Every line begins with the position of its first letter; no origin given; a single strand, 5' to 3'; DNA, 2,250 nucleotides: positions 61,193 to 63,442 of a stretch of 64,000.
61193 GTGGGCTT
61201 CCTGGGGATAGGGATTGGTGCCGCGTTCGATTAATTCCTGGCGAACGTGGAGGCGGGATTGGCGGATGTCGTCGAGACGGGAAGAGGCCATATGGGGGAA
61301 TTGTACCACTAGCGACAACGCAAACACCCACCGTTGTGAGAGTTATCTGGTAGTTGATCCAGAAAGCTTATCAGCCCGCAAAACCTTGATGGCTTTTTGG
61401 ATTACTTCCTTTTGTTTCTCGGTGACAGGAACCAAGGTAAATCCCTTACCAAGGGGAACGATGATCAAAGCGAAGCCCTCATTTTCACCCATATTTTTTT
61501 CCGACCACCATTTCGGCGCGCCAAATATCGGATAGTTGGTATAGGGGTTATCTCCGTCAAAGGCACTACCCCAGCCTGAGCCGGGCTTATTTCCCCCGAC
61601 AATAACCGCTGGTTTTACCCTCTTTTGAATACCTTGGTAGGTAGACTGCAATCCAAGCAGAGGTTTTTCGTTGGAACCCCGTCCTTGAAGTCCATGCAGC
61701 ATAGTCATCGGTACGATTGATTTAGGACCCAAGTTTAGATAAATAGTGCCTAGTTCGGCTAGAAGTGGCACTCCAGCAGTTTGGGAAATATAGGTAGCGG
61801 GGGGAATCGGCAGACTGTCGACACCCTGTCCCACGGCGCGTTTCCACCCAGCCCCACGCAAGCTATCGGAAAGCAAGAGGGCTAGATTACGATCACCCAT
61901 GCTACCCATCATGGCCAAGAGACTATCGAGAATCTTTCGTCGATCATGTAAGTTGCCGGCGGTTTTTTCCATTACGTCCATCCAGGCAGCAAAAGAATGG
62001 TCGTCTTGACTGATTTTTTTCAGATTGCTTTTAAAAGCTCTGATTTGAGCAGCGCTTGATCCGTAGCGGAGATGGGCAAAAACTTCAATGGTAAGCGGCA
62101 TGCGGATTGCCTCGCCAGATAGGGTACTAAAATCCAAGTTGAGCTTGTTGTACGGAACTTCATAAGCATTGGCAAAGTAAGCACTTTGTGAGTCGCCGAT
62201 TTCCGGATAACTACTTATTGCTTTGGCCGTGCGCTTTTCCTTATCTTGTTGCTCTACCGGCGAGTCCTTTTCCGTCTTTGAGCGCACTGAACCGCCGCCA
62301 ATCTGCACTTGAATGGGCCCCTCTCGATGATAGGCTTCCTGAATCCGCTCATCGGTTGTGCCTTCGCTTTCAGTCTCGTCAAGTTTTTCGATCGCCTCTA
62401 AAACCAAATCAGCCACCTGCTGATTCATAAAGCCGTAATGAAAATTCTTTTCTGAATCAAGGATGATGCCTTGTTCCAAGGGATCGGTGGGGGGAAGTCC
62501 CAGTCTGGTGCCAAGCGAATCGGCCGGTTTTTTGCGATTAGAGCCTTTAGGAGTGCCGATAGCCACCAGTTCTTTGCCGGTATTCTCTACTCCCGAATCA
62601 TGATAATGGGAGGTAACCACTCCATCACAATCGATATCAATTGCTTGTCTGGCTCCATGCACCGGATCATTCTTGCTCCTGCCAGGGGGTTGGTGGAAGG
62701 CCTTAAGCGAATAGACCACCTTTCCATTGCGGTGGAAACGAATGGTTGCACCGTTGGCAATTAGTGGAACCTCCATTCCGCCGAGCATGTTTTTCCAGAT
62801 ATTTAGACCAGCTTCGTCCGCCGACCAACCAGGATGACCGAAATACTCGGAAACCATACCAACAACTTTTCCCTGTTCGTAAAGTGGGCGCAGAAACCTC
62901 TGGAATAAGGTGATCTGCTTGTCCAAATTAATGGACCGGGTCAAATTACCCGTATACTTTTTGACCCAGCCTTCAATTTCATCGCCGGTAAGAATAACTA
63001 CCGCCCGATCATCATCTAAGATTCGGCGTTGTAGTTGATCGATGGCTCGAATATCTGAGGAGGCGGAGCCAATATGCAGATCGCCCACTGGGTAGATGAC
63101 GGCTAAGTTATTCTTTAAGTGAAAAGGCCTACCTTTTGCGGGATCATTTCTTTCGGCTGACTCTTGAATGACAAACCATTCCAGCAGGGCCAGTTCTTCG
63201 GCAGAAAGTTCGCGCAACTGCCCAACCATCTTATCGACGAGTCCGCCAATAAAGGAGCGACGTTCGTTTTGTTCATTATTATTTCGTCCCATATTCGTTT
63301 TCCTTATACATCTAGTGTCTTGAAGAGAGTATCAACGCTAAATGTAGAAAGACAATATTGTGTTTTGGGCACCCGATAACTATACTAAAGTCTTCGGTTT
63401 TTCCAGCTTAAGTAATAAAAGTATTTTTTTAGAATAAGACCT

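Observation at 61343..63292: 649-aa protein made of an apparently active metallophosphoesterase half plus a degenerate duplicate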

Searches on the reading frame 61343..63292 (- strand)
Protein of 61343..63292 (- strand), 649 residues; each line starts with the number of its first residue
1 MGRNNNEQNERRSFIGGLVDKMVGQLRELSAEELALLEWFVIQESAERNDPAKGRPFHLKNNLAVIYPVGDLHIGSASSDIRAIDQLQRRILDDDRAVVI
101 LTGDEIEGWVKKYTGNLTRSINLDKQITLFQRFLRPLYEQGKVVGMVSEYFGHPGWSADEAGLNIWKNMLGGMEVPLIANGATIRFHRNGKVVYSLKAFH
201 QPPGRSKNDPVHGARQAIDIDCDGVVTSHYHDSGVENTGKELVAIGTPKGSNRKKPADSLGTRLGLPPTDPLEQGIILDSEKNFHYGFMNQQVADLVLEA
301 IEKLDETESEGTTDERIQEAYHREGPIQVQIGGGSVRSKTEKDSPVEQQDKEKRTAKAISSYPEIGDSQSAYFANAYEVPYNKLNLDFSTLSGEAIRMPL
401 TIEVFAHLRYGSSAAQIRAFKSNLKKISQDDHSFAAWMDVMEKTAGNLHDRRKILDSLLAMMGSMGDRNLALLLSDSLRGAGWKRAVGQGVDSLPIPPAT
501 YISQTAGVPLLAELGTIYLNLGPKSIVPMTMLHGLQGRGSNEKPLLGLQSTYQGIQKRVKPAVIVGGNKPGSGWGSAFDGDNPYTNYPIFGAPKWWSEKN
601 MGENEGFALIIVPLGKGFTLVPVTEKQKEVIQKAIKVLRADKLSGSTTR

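Call 3: search_protein_families(library=pfam, proteins=[window:61343-63292:-], max_evalue=10)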
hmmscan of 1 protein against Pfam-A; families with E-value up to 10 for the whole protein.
window:61343-63292:- (649 aa): 0 families
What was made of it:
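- On Calcineurin-like metallophosphoesterase (MPE) superfamily: N-terminal domain: The query has no hit (call 3).
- The query itself gets no Pfam hit (call 3). The query has no Pfam Metallophos hit (call 3).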

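Call 4: search_protein_families(library=ncbifam, proteins=[window:61343-63292:-], max_evalue=10)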
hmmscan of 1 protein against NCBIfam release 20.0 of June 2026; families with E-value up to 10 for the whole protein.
window:61343-63292:- (649 aa): 0 families

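Call 5: search_solved_structures(query=window:61343-63292:-, max_evalue=10)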
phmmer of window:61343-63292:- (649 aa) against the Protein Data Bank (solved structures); distinct sequences matched with E-value up to 10: 1.
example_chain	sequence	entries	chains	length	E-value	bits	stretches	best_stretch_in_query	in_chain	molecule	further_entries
3auf_A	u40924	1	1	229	0.47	12.1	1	469-514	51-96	Glycinamide ribonucleotide transformylase 1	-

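Call 7: find_homologous_proteins(query=window:61343-63292:-, max_evalue=0.001)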
Query window:61343-63292:- (649 aa): 1 proteins with E <= 0.001 among 8000 candidates.
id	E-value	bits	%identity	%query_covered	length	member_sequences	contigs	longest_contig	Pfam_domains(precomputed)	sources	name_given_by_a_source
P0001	0.0e+0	1478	100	100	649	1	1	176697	-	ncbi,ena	-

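Call 10: find_encoding_contigs(protein=P0001, flank=10000)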
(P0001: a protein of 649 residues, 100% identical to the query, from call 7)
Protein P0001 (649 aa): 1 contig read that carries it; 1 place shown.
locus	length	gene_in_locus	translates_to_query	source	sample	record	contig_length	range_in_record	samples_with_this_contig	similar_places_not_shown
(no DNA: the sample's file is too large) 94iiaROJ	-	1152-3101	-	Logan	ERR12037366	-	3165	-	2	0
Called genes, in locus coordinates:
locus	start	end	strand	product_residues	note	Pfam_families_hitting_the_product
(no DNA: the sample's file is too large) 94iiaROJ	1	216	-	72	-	?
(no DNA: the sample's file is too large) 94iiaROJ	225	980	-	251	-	PF00970:FAD_binding_6, PF00175:NAD_binding_1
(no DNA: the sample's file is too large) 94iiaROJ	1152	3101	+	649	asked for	-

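Call 11: list_cluster_members(proteins=[P0001])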
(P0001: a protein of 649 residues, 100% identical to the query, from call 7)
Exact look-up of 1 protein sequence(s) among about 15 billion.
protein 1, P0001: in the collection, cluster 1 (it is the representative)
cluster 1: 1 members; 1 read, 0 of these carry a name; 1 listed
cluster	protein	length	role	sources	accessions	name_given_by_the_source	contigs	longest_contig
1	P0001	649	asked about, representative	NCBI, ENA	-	-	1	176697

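Call 17: search_protein_families(library=phrogs, proteins=[window:61343-63292:-], max_evalue=10)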
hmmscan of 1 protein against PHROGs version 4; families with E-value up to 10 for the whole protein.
window:61343-63292:- (649 aa): 2 families
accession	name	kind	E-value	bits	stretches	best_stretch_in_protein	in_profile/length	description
phrog_7339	-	DNA, RNA and nucleotide metabolism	2.9e-17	63.9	1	61-237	28-205/263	DNA repair exonuclease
phrog_284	-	DNA, RNA and nucleotide metabolism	0.0047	16.9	1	215-252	322-361/398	exonuclease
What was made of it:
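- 62393..63127 (-): N-terminal MPE domain, residues 56-300, probably active. phrog_7339 E = 2.9e-17 on residues 61-237 (call 17).
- On PHROG 7339 ('DNA repair exonuclease'): E = 2.9e-17, 63.9 bits, residues 61-237 against profile positions 28-205 of 263 (call 17).
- phrog_7339 'DNA repair exonuclease', E = 2.9e-17 (call 17).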

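Call 18: search_protein_families(library=padloc, proteins=[window:61343-63292:-], max_evalue=10)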
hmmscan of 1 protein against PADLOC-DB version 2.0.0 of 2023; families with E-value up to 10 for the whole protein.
window:61343-63292:- (649 aa): 0 families
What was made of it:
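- On Known anti-phage defence proteins (PADLOC): 0 families at E of 10 or less (call 18).
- Tried and rejected: Direct family assignment of the query: Pfam, NCBIfam and PADLOC gave no hit, and PDB phmmer gave no meaningful hit (calls 3, 4, 5, 18).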

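Call 19: predict_structure(protein=window:61343-63292:-)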
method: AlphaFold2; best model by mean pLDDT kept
length: 649 residues; sequences in the alignment: 1
mean_pLDDT: 34.3   pTM: 0.26
mean pLDDT of the five models: 34.3, 32.8, 29.3, 28.2, 25.1
residues with pLDDT >= 90: 0; 70-90: 0; 50-70: 41; < 50: 608
segments of 3 or more residues with pLDDT < 50: 1-84, 94-121, 144-165, 175-417, 421-436, 443-649
pLDDT, mean of each block of 10 residues (from residue 1): 33 35 37 32 28 26 28 32 51 47 42 35 50 59 43 34 48 44 28 25 27 25 25 28 33 37 40 33 31 39 37 35 27 21 30 30 25 24 29 34 41 45 44 49 44 42 37 36 32 27 27 27 24 24 26 28 30 33 31 32 33 34 43 39 32
secondary structure, 60 per line:
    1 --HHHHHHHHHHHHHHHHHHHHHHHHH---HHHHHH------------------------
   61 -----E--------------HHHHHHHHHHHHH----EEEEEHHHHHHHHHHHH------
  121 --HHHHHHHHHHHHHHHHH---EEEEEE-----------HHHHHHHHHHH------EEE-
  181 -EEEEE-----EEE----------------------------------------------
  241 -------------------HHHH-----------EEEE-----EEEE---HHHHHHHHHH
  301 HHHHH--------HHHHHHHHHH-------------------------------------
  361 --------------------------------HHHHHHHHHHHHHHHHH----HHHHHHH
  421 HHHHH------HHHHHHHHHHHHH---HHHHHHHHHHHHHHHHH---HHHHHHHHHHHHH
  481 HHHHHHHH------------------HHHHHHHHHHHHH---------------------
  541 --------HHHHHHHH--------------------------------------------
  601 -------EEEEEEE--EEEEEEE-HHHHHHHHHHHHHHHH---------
elements in order: H3-27 H31-36 H81-93 E98-102 H103-114 H123-139 E143-148 H160-170 E177-179 E182-186 E192-194 H260-263 E275-278 E284-287 H291-305 H314-323 H393-409 H414-425 H432-444 H448-464 H468-488 H507-519 H549-556 E608-614 E617-623 H625-640
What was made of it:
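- Tried and rejected: Single-sequence AlphaFold gave pLDDT 34 and was useless (call 19).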

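Call 20: search_protein_representatives(protein=window:61343-63292:-)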
Query: 649 residues. Proteins with E-value up to 0.001 (for the whole library): 139; up to 1e-10: 71; up to 1e-30: 30. The best 139 are listed.
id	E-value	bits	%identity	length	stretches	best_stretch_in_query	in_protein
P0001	0.0e+00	1477.9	100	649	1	1-649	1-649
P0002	1.5e-89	317.7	37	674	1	25-634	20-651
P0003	3.1e-71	257.2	34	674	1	66-599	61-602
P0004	2.6e-68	247.5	34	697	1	63-626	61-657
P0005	1.8e-66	241.5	33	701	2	45-493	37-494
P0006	1.9e-65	238.1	33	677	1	58-622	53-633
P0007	1.2e-64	235.5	33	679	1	65-603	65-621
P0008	1.9e-60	221.6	34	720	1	25-624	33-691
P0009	2.3e-59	218.0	35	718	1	29-623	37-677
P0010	2.5e-59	217.9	31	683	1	21-623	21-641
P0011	3.7e-57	210.7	33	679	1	66-614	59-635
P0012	1.9e-55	205.1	34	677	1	65-622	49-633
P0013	7.3e-53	196.5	31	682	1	70-622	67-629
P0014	1.0e-52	196.0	39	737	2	67-277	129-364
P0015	7.7e-52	193.1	32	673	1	57-598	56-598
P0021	4.9e-46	174.0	29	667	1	57-622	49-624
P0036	1.7e-27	112.7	28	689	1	61-623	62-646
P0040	1.6e-23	99.6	27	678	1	51-623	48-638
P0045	1.0e-19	87.0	27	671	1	65-550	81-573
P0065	2.8e-13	65.8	30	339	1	55-239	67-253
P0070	2.8e-11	59.2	32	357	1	64-242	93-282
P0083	1.1e-07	47.3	38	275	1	64-169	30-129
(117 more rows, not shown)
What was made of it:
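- Tried and rejected: The exhaustive HMMER search was needed (call 20).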

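Call 29: find_homologous_proteins(query=A1, max_evalue=0.001)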
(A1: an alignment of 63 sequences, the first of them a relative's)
Query A1 (63 sequences) (649 aa, profile of the alignment): 1 proteins with E <= 0.001 among 8000 candidates.
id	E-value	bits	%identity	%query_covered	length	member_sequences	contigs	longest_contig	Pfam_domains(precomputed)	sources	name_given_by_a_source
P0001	5.0e-153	529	100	100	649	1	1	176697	-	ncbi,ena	-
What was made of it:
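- Tried and rejected: The word-indexed homologue search found only the query itself, both with the single sequence and with a 63-sequence alignment (calls 7, 29).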

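Call 32: find_related_loci(query=A2, collection=genome_contigs, flank=8000)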
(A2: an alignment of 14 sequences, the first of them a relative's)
Query A2 (649 aa) in genome_contigs; peptide patterns used: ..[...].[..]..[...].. (x = any residue, [..] = any of these).
19 stretches matched a pattern; 18 encode a relative of the query (tblastn E <= 1e-3); 18 distinct loci.
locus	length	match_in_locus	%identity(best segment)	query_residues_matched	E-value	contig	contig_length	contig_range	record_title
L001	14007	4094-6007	29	36-647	2e-82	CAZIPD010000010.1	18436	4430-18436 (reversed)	MAG TPA_asm: uncultured Pseudomonadales bacterium isolate SRP062349_co2_3 genome assembly, contig: NODE_1637_length_1843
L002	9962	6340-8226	31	60-649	3e-82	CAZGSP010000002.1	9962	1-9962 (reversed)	MAG TPA_asm: uncultured Pseudomonadales bacterium isolate binchicken_co169_192 genome assembly, contig: k99_434304, whol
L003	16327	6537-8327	31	71-643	1e-80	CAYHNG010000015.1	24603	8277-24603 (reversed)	MAG TPA_asm: uncultured Pseudomonadales bacterium isolate ERP119705_co13_615 genome assembly, contig: NODE_2508_length_2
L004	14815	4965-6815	30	71-648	1e-80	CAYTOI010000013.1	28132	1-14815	MAG TPA_asm: uncultured Pseudomonadales bacterium isolate SRP278252_co2_194 genome assembly, contig: NODE_3312_length_28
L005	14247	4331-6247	29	36-647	2e-80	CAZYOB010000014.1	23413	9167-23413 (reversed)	MAG TPA_asm: uncultured Pseudomonadales bacterium isolate SRP050083_co1_469 genome assembly, contig: NODE_834_length_234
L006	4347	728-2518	31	71-643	7e-80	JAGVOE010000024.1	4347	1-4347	MAG: Candidatus Woesebacteria bacterium isolate DeMMO3_54 c_000000035150, whole genome shotgun sequence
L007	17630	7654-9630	31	21-649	4e-79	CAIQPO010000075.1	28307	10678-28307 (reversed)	Candidatus Collierbacteria bacterium isolate LaPlata_bin-3582 genome assembly, contig: bin-3582:75/97, whole genome shot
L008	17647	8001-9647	32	65-597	5e-78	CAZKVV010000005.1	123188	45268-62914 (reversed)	MAG TPA_asm: uncultured Pseudomonadales bacterium isolate SRP286056_co2_531 genome assembly, contig: NODE_121_length_123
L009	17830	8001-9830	29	65-645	2e-76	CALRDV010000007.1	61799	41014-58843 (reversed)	MAG: Patescibacteria group bacterium isolate MsH-01oct19-133 genome assembly, contig: MsH-01oct19-C655, whole genome sho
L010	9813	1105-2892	30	71-643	2e-75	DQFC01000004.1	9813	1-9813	MAG TPA_asm: Candidatus Collierbacteria bacterium isolate UBA12020 contig_2422, whole genome shotgun sequence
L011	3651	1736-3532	29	66-637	2e-74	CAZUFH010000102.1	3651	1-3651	MAG TPA_asm: uncultured Pseudomonadales bacterium isolate SRP050083_co2_371 genome assembly, contig: NODE_26089_length_3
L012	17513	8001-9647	31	65-597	3e-71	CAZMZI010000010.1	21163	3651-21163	MAG TPA_asm: uncultured Pseudomonadales bacterium isolate SRP192515_co1_162 genome assembly, contig: NODE_2300_length_21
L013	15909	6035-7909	29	56-649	2e-70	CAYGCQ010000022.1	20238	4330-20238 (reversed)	MAG TPA_asm: uncultured Pseudomonadales bacterium isolate ERP113451_co1_16 genome assembly, contig: NODE_3071_length_202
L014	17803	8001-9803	27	69-649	4e-68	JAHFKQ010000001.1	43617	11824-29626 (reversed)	MAG: Candidatus Collierbacteria bacterium isolate nzgw413 NODE_736_length_43618_cov_3.611812, whole genome shotgun seque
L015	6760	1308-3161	29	4-597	2e-66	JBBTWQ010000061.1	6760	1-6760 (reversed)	MAG: Patescibacteria group bacterium isolate H41-bin014_1 H41_bin014_1_000000000061, whole genome shotgun sequence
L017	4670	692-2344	23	66-574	1e-19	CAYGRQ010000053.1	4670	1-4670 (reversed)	MAG TPA_asm: uncultured Pseudomonadales bacterium isolate ERP118353_co1_126 genome assembly, contig: NODE_9360_length_46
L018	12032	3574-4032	31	66-202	8e-14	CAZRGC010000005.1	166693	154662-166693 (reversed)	MAG TPA_asm: uncultured Gammaproteobacteria bacterium isolate SRP173033_co1_108 genome assembly, contig: NODE_88_length_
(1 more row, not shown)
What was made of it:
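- Distribution: the genome loci whose record titles name a lineage are all Patescibacteria (Collierbacteria, Woesebacteria, 'Patescibacteria group'); 11 of the 18 carry 'uncultured Pseudomonadales/Gammaproteobacteria' titles, which I take to be placeholders (call 32).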

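Call 36: search_solved_structures(query=A1, max_evalue=10, show_alignments=3)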
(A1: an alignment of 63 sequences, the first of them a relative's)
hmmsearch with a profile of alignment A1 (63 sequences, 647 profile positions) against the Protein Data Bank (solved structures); distinct sequences matched with E-value up to 10: 4.
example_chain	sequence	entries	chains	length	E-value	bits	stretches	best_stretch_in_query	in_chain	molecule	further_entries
1b0n_A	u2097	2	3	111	0.058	15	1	306-373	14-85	PROTEIN (SINR PROTEIN) | HTH-TYPE TRANSCRIPTIONAL REGULATOR SINR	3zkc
4lty_C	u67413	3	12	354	1.7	10.1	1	48-114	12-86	Exonuclease subunit SbcD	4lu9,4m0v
6yl3_C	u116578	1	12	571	2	9.9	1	132-196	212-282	Urease subunit alpha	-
4z42_C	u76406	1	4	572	2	9.9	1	132-196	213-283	Urease subunit alpha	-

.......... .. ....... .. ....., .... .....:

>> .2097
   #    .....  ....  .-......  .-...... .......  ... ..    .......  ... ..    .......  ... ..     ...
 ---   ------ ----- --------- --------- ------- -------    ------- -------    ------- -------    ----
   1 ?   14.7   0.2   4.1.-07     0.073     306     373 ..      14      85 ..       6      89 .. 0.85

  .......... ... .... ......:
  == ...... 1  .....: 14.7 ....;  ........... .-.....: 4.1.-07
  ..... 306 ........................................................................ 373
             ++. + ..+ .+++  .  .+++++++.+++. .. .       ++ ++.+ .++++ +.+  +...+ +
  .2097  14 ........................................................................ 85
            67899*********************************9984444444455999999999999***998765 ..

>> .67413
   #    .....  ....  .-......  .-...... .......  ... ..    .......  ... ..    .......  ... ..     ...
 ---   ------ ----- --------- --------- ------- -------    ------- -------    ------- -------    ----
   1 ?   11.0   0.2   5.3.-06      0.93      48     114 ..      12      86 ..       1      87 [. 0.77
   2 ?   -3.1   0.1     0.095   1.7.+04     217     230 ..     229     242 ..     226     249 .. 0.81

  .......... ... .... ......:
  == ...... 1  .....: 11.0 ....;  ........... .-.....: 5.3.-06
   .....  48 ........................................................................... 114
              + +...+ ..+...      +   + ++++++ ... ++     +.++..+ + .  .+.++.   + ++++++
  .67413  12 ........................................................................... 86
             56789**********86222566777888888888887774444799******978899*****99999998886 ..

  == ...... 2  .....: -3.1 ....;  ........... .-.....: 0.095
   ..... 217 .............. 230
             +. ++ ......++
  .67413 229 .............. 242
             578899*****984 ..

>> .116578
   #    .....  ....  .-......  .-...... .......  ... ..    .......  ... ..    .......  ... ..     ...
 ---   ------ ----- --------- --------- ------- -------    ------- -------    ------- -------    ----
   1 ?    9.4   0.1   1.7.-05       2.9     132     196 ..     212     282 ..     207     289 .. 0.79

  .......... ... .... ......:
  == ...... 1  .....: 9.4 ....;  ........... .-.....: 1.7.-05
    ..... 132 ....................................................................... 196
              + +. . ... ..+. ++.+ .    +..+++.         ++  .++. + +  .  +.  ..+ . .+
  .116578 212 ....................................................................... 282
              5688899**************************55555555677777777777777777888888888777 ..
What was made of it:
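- Tried and rejected: The weak SinR-like HTH match in the linker (E = 0.058, call 36) is not significant.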

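Call 37: search_protein_families(library=pfam, alignment_id=A1, max_evalue=1)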
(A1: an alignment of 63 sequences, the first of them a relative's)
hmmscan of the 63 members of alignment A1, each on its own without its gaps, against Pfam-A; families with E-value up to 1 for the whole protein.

A. member 1, P0001 (649 aa): 0 families

B. families by the number of members that match (of 63 scanned): 22 families
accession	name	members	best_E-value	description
PF00149.33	Metallophos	26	1.8e-07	Calcineurin-like phosphoesterase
PF12850.12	Metallophos_2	10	0.0003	Calcineurin-like phosphoesterase superfamily domain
PF23713.2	WH_Egal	1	0.0041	Egalitarian winged helix domain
PF08332.16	CaMKII_AD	1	0.0056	Calcium/calmodulin dependent protein kinase II association domain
PF20903.3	SPL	1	0.026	Spore photoproduct lyase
PF16822.11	ALGX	1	0.031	SGNH hydrolase-like domain, acetyltransferase AlgX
PF19070.5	DUF5766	1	0.059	Family of unknown function (DUF5766)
PF10642.14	Tom5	1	0.086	Mitochondrial import receptor subunit or translocase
PF21666.2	DUF4246_N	1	0.094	Domain of unknown function DUF4246, N-terminal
PF18039.7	UBA_6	1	0.095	UBA-like domain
PF14529.12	Exo_endo_phos_2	1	0.096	Endonuclease-reverse transcriptase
PF03713.19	DUF305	1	0.1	Domain of unknown function (DUF305)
PF10801.13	DUF2537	1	0.11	Protein of unknown function (DUF2537)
PF01968.24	Hydantoinase_A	1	0.13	Hydantoinase/oxoprolinase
PF04042.21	DNA_pol_E_B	1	0.18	DNA polymerase alpha/epsilon subunit B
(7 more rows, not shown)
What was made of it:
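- On Calcineurin-like metallophosphoesterase (MPE) superfamily: N-terminal domain: 26 of 63 homologues hit at E of 1 or less (call 37).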
